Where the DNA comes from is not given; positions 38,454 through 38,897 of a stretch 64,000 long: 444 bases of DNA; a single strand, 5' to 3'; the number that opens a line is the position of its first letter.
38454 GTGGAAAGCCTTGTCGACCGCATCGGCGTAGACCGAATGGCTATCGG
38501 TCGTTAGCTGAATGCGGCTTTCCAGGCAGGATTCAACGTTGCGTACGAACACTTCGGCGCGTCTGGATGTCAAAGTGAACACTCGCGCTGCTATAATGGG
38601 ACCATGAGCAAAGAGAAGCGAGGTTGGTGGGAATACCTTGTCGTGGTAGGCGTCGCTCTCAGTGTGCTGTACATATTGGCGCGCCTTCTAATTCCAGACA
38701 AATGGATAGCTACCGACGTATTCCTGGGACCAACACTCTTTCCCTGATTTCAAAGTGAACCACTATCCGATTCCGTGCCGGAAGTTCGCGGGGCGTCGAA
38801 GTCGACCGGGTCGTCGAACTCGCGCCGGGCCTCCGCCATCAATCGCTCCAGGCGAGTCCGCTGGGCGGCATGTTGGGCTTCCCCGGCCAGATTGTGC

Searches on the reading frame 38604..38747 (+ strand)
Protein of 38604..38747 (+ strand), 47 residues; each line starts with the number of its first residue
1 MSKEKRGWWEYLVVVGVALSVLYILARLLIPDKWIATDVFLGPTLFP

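Call 9: search_protein_families(library=pfam, max_evalue=1, proteins=[window:38604-38747:+])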
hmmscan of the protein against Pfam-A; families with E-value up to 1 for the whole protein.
window:38604-38747:+ (47 aa): 2 families
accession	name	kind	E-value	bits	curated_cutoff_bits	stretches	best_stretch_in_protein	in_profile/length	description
PF14147.11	Spore_YhaL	-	0.26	11.5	27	1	8-25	3-20/52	Sporulation protein YhaL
PF19448.4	DUF5986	-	0.32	11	25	1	3-27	64-88/238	Family of unknown function (DUF5986)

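Call 10: search_protein_families(library=ncbifam, max_evalue=1, proteins=[window:38604-38747:+])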
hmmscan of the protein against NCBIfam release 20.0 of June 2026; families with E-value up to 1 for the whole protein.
window:38604-38747:+ (47 aa): 1 family
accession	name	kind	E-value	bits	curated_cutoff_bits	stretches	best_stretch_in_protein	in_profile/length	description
NF007986.1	PRK10714.1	equivalog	0.053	12.5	529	1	12-41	241-270/316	undecaprenyl-phosphate 4-deoxy-4-formamido-L-arabinose transferase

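Call 63: search_protein_families(library=phrogs, max_evalue=0.01, proteins=[window:38604-38747:+])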
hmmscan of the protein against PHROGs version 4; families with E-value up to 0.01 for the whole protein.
window:38604-38747:+ (47 aa): 0 families

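Call 64: search_protein_families(library=padloc, max_evalue=0.01, proteins=[window:38604-38747:+])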
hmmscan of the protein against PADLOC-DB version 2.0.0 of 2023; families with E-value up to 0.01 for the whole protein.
window:38604-38747:+ (47 aa): 0 families
